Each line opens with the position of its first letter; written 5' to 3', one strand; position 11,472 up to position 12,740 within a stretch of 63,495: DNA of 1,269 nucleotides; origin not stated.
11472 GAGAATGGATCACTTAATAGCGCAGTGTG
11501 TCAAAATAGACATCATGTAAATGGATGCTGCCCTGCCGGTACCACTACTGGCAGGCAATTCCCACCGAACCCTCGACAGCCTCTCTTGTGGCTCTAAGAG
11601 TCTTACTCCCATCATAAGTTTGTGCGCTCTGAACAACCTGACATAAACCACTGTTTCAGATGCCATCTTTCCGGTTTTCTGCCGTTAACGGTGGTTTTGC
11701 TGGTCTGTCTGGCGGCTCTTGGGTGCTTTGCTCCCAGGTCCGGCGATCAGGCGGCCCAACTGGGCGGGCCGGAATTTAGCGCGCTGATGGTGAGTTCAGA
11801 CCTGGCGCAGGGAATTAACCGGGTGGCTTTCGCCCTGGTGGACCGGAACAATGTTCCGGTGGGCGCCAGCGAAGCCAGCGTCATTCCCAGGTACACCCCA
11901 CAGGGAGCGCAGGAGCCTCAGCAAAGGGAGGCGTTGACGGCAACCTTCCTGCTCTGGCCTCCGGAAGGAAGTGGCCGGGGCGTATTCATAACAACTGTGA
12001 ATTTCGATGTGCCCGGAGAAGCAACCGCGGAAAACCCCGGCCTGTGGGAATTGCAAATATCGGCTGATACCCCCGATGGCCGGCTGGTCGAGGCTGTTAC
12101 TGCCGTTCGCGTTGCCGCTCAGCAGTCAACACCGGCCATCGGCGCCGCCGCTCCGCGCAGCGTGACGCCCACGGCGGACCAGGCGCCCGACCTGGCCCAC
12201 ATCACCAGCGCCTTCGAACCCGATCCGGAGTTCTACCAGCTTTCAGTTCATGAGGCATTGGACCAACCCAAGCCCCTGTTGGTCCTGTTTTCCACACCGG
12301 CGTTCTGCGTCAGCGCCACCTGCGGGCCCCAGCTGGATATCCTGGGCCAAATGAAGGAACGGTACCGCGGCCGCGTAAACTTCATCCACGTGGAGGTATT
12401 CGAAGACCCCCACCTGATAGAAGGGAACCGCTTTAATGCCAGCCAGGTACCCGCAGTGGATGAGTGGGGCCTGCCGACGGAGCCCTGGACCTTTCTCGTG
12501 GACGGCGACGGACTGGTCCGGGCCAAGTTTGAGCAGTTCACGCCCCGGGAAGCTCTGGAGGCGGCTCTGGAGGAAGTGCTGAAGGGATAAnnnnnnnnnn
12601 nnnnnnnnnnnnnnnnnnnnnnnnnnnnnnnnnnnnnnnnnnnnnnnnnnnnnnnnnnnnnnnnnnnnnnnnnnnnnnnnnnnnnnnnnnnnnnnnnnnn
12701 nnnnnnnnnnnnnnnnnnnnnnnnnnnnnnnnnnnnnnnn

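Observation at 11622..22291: Candidate new respiratory system: a Rex-controlled two-cytochrome-c heme-copper oxidase with adjacent putative assembly genes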

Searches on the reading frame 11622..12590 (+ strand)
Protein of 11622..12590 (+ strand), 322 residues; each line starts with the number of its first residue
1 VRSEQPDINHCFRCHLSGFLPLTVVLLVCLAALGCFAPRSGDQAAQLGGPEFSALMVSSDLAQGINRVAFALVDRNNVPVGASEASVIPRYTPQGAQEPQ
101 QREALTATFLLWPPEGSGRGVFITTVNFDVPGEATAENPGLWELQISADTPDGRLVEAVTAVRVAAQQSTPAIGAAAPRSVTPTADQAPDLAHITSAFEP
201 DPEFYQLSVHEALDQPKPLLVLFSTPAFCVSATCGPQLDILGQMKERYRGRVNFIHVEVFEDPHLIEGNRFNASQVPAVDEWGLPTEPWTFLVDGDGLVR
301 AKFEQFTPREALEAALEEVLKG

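Call 3: search_protein_families(library=pfam, proteins=[window:11622-12590:+], max_evalue=0.01)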
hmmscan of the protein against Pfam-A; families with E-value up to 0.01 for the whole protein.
window:11622-12590:+ (322 aa): 0 families

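Call 4: search_protein_families(library=ncbifam, proteins=[window:11622-12590:+], max_evalue=0.01)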
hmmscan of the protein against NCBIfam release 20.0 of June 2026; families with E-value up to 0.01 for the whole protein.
window:11622-12590:+ (322 aa): 0 families

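Call 15: find_homologous_proteins(query=window:11622-12590:+, max_evalue=0.001)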
Query window:11622-12590:+ (322 aa): 944 proteins with E <= 0.001 among 8000 candidates; the best 120 are listed.
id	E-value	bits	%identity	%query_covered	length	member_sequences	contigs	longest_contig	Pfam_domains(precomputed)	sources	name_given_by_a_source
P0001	2.4e-214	728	100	100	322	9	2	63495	-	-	-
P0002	8.9e-170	582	82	98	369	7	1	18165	-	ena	-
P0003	4.2e-168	576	80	100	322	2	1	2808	-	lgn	-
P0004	1.7e-167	574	80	98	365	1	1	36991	-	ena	-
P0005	3.3e-167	573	80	100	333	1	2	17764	-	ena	-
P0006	3.3e-166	570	79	98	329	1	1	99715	-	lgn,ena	-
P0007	5.5e-166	569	78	98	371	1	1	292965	-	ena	-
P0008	6.0e-166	569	79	98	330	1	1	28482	-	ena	-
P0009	1.7e-165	568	80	98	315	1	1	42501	-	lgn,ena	-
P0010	8.3e-165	566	80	98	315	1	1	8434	-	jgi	jgi:hypothetical protein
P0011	4.7e-164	563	80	98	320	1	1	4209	-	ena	-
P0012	3.0e-161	554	79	98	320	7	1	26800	-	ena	-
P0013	6.5e-161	553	80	95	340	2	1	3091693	PF13098.14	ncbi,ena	-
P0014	1.3e-160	552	84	91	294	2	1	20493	PF13098.14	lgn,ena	-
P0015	1.3e-159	549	78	98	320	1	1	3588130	-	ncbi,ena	-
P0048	7.8e-123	428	62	96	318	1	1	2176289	PF13098.14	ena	-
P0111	9.8e-98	345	55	91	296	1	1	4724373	-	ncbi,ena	-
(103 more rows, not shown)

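Call 16: find_encoding_contigs(protein=P0013, flank=10000, max_places=2)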
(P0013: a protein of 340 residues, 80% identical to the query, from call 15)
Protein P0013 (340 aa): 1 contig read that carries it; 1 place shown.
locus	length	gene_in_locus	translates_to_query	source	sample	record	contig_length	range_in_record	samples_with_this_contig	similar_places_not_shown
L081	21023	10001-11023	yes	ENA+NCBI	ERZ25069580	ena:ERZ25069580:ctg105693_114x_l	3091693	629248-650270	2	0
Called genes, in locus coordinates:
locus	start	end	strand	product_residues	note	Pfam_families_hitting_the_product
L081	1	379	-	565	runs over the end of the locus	PF09378:HAS-barrel, PF01935:DUF87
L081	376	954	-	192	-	-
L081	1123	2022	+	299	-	PF03446:NAD_binding_2, PF07991:KARI_N (weak), PF09130:DUF1932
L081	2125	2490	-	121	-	PF00190:Cupin_1 (weak), PF21621:MPI_cupin_dom (weak), PF02311:AraC_binding, PF07883:Cupin_2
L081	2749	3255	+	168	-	PF00210:Ferritin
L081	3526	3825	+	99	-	PF13451:zf_Tbcl, PF23477:zf_Tbcl_2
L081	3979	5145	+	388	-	PF01266:DAO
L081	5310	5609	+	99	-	PF03992:ABM (weak)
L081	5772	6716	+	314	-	PF00296:Bac_luciferase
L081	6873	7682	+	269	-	PF02627:CMD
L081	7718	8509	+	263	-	PF12146:Hydrolase_4, PF00561:Abhydrolase_1, PF03096:Ndr (weak), PF12697:Abhydrolase_6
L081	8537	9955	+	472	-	PF03972:MmgE_PrpD_N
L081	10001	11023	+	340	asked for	PF13098:Thioredoxin_2 (weak)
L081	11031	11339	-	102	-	-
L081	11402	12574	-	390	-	PF12698:ABC2_membrane_3, PF01061:ABC2_membrane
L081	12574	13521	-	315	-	PF00005:ABC_tran, PF13304:AAA_21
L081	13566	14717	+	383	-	PF02628:COX15-CtaA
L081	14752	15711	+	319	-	PF01040:UbiA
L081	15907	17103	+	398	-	PF02790:COX2_TM, PF00116:COX2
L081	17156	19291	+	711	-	PF00115:COX1, PF04505:CD225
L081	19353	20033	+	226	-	PF00510:COX3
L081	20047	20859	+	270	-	PF03626:COX4_pro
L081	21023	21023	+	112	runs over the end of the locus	PF06108:DUF952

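Call 17: find_encoding_contigs(protein=P0048, flank=10000, max_places=2)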
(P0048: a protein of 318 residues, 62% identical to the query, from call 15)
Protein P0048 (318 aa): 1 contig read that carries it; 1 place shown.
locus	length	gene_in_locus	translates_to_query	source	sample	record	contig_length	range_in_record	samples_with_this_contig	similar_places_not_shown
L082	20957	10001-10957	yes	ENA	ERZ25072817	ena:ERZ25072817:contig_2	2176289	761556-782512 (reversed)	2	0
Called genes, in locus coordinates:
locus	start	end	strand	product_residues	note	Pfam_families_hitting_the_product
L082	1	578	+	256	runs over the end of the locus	-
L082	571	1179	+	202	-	-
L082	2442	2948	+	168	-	-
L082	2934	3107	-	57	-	-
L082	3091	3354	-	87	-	-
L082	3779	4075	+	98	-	PF03992:ABM (weak)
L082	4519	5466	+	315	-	PF00296:Bac_luciferase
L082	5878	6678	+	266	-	PF02627:CMD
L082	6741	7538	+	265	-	PF12146:Hydrolase_4, PF00561:Abhydrolase_1, PF12697:Abhydrolase_6, PF03096:Ndr (weak)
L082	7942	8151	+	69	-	-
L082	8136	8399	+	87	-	-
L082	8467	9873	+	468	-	PF03972:MmgE_PrpD_N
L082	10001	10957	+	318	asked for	PF13098:Thioredoxin_2 (weak)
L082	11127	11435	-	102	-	-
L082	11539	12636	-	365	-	PF12698:ABC2_membrane_3, PF01061:ABC2_membrane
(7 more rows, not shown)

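Call 18: find_encoding_contigs(protein=P0111, flank=10000, max_places=2)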
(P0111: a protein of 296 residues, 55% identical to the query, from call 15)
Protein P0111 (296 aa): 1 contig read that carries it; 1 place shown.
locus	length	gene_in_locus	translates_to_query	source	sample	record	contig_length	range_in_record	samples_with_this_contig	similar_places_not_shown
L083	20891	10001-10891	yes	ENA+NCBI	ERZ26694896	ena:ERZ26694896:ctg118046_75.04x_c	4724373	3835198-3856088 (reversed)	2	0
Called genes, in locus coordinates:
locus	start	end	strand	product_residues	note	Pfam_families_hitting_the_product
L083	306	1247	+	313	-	PF00296:Bac_luciferase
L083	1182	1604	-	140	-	-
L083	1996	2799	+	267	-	PF02627:CMD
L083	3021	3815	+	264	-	PF12146:Hydrolase_4, PF00561:Abhydrolase_1, PF12697:Abhydrolase_6, PF03096:Ndr (weak)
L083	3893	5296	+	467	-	PF03972:MmgE_PrpD_N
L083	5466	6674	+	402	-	PF01609:DDE_Tnp_1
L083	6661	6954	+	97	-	-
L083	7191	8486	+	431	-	-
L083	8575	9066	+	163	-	PF06616:BsuBI_PstI_RE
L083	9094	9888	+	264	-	PF00106:adh_short, PF08659:KR (weak), PF13561:adh_short_C2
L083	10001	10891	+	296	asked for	-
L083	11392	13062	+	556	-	PF02776:TPP_enzyme_N, PF01855:POR_N (weak), PF00205:TPP_enzyme_M, PF02775:TPP_enzyme_C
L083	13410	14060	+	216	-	PF01381:HTH_3 (faint), PF13560:HTH_31 (faint)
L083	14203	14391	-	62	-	-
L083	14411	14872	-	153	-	-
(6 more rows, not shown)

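Call 22: find_related_loci(query=A2, collection=genome_contigs, flank=10000)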
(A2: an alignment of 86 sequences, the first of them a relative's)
Query A2 (322 aa) in genome_contigs; peptide patterns used: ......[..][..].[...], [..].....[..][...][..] (x = any residue, [..] = any of these).
598 stretches matched a pattern (row limit reached: there are more); 545 encode a relative of the query (tblastn E <= 1e-3); the best 80 are kept; 80 distinct loci.
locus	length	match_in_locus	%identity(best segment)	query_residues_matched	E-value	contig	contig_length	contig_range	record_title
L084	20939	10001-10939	80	14-322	4e-166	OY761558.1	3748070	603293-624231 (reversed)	MAG: Dehalococcoidia bacterium isolate 6ae818db-717c-4d07-8374-be93c3d6d717 genome assembly, chromosome: 1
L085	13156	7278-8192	82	19-322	2e-165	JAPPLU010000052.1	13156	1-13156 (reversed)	MAG: Chloroflexota bacterium isolate RHO3_bin_2 NODE_6414_length_13156_cov_13.348447, whole genome shotgun sequence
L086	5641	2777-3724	79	7-321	5e-166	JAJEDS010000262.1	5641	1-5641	MAG: Dehalococcoidia bacterium isolate p16x33bins.38 k141_302204, whole genome shotgun sequence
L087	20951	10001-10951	78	7-322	2e-161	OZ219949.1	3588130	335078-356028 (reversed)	MAG: Dehalococcoidia bacterium isolate 99137651-b1e7-4859-9a90-ab3a7f48d20f genome assembly, chromosome: 5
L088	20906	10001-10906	67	22-322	2e-131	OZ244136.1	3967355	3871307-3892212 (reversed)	MAG: Dehalococcoidia bacterium isolate c84a8063-2fa9-408c-8fff-39311bbd64e8 genome assembly, chromosome: 1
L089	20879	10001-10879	67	31-322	2e-130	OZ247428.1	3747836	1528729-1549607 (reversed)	MAG: Dehalococcoidia bacterium isolate 98dfbe93-de8a-46f9-be85-8584a0b4116d genome assembly, chromosome: 1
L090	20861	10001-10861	67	35-320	1e-126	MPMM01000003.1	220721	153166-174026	MAG: SAR202 cluster bacterium bin22 NODE_61_length_220721_cov_15.8841_ID_121, whole genome shotgun sequence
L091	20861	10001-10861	68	35-320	2e-124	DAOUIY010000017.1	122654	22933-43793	MAG TPA_asm: Dehalococcoidia bacterium isolate S32_229 k113_642442, whole genome shotgun sequence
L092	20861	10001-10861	66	35-320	8e-123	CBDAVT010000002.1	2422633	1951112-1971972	MAG: Dehalococcoidia bacterium isolate d99c038b-be98-4ce4-a01a-7fb719fe35ca genome assembly, contig: contig_2, whole gen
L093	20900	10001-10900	65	22-320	1e-122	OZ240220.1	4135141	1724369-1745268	MAG: Dehalococcoidia bacterium isolate 5401f4a5-0ad6-4284-832a-6e7f5ecae1d1 genome assembly, chromosome: 1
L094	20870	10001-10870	67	35-322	4e-121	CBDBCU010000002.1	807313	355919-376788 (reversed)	MAG: Dehalococcoidia bacterium isolate b7e64017-226b-4aac-beac-0e83de6cf32f genome assembly, contig: contig_2, whole gen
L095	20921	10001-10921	60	13-320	3e-115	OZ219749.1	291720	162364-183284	MAG: Dehalococcoidia bacterium isolate fa743863-891c-4376-b9b2-be05aae8a0aa genome assembly, chromosome: 2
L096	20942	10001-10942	59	14-322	3e-115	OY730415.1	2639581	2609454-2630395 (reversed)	MAG: Dehalococcoidia bacterium isolate 0e633194-396e-4ef9-b6aa-bb83a1c841ae genome assembly, chromosome: 1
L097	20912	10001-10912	59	20-320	5e-114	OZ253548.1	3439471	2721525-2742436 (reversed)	MAG: Dehalococcoidia bacterium isolate 601e0476-adb4-49b6-be5a-42d8628e722d genome assembly, chromosome: 1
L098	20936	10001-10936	74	12-322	5e-150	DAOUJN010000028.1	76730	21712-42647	MAG TPA_asm: Dehalococcoidia bacterium isolate S34_266 k113_700441, whole genome shotgun sequence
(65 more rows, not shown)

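Call 26: predict_structure(alignment_id=A2)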
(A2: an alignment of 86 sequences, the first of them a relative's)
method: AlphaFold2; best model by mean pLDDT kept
length: 322 residues; sequences in the alignment: 86
mean_pLDDT: 89.8   pTM: 0.81
mean pLDDT of the five models: 89.8, 89.7, 89.1, 88.8, 87.5
residues with pLDDT >= 90: 237; 70-90: 51; 50-70: 23; < 50: 11
segments of 3 or more residues with pLDDT < 50: 1-4, 12-15
pLDDT, mean of each block of 10 residues (from residue 1): 47 56 88 68 73 96 97 95 98 96 98 88 97 90 98 97 97 98 95 91 98 98 82 88 97 97 76 91 94 98 95 98 91
secondary structure, 60 per line:
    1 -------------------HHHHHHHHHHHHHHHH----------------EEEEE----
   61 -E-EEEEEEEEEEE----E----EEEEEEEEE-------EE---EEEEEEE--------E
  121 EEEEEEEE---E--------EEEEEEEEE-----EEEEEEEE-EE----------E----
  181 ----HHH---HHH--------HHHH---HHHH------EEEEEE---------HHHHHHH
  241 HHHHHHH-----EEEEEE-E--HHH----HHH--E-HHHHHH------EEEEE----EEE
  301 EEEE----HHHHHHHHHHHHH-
elements in order: H20-35 E52-56 E64-74 E84-92 E105-111 E120-128 E141-149 E155-162 H202-205 H209-212 E219-224 H234-247 E253-258 H277-282 E289-293 E298-304 H309-321

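Call 30: fold_search(model_id=the predicted structure, library=pdb)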
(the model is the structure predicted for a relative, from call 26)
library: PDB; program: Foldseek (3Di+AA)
matches with E <= 10: 1923; with E <= 0.001: 41
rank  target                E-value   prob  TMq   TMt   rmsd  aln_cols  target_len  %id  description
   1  6qyc_B                1.4e-05  1.00  0.25  0.14   6.6       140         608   19  Crystal structure of MtrC from Shewanella baltica OS185 (released 2020-04-22)
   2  6qyc_A                1.5e-05  1.00  0.23  0.13   7.0       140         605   19  Crystal structure of MtrC from Shewanella baltica OS185 (released 2020-04-22)
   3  6rpt_A                5.2e-05  1.00  0.25  0.60   4.4       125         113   12  Structure of tick complement inhibitor CirpT1 complexed with macroglobubulin domain 4 of human complement C5 (released 2020-01-08)
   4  6rpt_C                5.5e-05  1.00  0.25  0.59   4.2       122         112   12  Structure of tick complement inhibitor CirpT1 complexed with macroglobubulin domain 4 of human complement C5 (released 2020-01-08)
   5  4gej_D                1.2e-04  1.00  0.22  0.43   7.1       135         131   14  N-terminal domain of VDUP-1 (released 2013-02-27)
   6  4gej_H                1.2e-04  1.00  0.21  0.40   7.9       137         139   15  N-terminal domain of VDUP-1 (released 2013-02-27)
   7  4gfx                  1.2e-04  1.00  0.23  0.42   6.6       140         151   13  Crystal structure of the N-terminal domain of TXNIP (released 2014-02-05)
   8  7ad7_B                1.6e-04  1.00  0.23  0.13   5.0       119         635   14  Crystal structure of human complement C5 in complex with the K8 bovine knob domain peptide. (released 2021-03-10)
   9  9gmj                  2.2e-04  0.99  0.25  0.16  13.2       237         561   11  The crystal structure of ManDH5 Selenomethionine derivative at 1.6 Angstroms resolution - a beta-D-Mannanase of GH5 fami (released 2025-09-10)
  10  9gpe_A                2.3e-04  1.00  0.22  0.14  12.2       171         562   12  ManDH5 E303Q in complex with mannotetraose after co-crystalliztion with mannotetraose at 1.6 angstroms resolution a be (released 2025-09-17)
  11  9ll2_A                2.4e-04  1.00  0.21  0.54   5.5       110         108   12  Crystal structure of the Helicobacter pylori copper resistance determinant CrdA in the apo form (released 2025-11-19)
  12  4gej_E                4.1e-04  1.00  0.20  0.38   8.1       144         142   14  N-terminal domain of VDUP-1 (released 2013-02-27)
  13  5e4w_B                4.3e-04  1.00  0.27  0.76   3.3       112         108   19  Crystal structure of cpSRP43 chromodomains 2 and 3 in complex with the Alb3 tail (released 2015-12-02)
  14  9gpa                  4.6e-04  0.99  0.23  0.14  12.0       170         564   11  ManDH5- a beta-D-Mannanase of GH5 family from Dictyoglomus thermophilium (released 2025-09-17)
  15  4nmu_A                5.1e-04  1.00  0.33  0.69   5.9       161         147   17  Crystal Structure of Thiol-disulfide Oxidoreductase from Bacillus str. 'Ames Ancestor' (released 2013-12-18)
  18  1st9_A                5.4e-04  1.00  0.27  0.61   6.7       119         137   15  Crystal Structure of a Soluble Domain of ResA in the Oxidised Form (released 2004-05-11)
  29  3gl3_A                8.1e-04  1.00  0.34  0.75   6.2       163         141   16  Crystal structure of a putative Thiol:disulfide interchange protein DsbE from Chlorobium tepidum (released 2009-03-31)
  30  4nmu_D                8.1e-04  1.00  0.28  0.61   6.0       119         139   18  Crystal Structure of Thiol-disulfide Oxidoreductase from Bacillus str. 'Ames Ancestor' (released 2013-12-18)
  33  3gl3_C                8.6e-04  1.00  0.33  0.73   6.3       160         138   16  Crystal structure of a putative Thiol:disulfide interchange protein DsbE from Chlorobium tepidum (released 2009-03-31)
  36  4nmu_B                9.1e-04  1.00  0.28  0.60   6.0       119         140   18  Crystal Structure of Thiol-disulfide Oxidoreductase from Bacillus str. 'Ames Ancestor' (released 2013-12-18)
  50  5um7_A                1.3e-03  1.00  0.25  0.55   7.2       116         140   22  Crystal structure of the reduced state of the thiol-disulfide reductase SdbA from Streptococcus gordonii (released 2017-02-15)
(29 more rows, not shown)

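Call 52: search_solved_structures(query=A2, max_evalue=1, show_alignments=2)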
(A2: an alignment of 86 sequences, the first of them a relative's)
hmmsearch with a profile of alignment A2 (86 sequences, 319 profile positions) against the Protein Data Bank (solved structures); distinct sequences matched with E-value up to 1: 9.
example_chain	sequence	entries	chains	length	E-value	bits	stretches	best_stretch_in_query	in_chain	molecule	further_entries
8pjx_A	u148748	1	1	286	0.0013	21.1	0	256-292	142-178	SAKe6FR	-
3ia1_A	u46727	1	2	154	0.0065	18.8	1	280-315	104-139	Thio-disulfide isomerase/thioredoxin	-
4ba7_A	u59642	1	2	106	0.12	14.6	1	210-263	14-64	LBCA THIOREDOXIN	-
8xyw_A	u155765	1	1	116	0.12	14.6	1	210-278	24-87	De novo designed Trx-3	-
4ttb_A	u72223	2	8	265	0.34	13.1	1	282-310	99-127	Iodotyrosine dehalogenase 1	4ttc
8s80_A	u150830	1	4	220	0.35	13.1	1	141-195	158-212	S-layer protein sap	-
5yak_A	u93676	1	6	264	0.36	13.1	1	282-310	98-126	Iodotyrosine deiodinase 1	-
5ko7_A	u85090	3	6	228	0.39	13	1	282-312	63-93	Nitroreductase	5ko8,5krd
7sux_A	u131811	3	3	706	0.53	12.5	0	96-136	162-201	NADPH--cytochrome P450 reductase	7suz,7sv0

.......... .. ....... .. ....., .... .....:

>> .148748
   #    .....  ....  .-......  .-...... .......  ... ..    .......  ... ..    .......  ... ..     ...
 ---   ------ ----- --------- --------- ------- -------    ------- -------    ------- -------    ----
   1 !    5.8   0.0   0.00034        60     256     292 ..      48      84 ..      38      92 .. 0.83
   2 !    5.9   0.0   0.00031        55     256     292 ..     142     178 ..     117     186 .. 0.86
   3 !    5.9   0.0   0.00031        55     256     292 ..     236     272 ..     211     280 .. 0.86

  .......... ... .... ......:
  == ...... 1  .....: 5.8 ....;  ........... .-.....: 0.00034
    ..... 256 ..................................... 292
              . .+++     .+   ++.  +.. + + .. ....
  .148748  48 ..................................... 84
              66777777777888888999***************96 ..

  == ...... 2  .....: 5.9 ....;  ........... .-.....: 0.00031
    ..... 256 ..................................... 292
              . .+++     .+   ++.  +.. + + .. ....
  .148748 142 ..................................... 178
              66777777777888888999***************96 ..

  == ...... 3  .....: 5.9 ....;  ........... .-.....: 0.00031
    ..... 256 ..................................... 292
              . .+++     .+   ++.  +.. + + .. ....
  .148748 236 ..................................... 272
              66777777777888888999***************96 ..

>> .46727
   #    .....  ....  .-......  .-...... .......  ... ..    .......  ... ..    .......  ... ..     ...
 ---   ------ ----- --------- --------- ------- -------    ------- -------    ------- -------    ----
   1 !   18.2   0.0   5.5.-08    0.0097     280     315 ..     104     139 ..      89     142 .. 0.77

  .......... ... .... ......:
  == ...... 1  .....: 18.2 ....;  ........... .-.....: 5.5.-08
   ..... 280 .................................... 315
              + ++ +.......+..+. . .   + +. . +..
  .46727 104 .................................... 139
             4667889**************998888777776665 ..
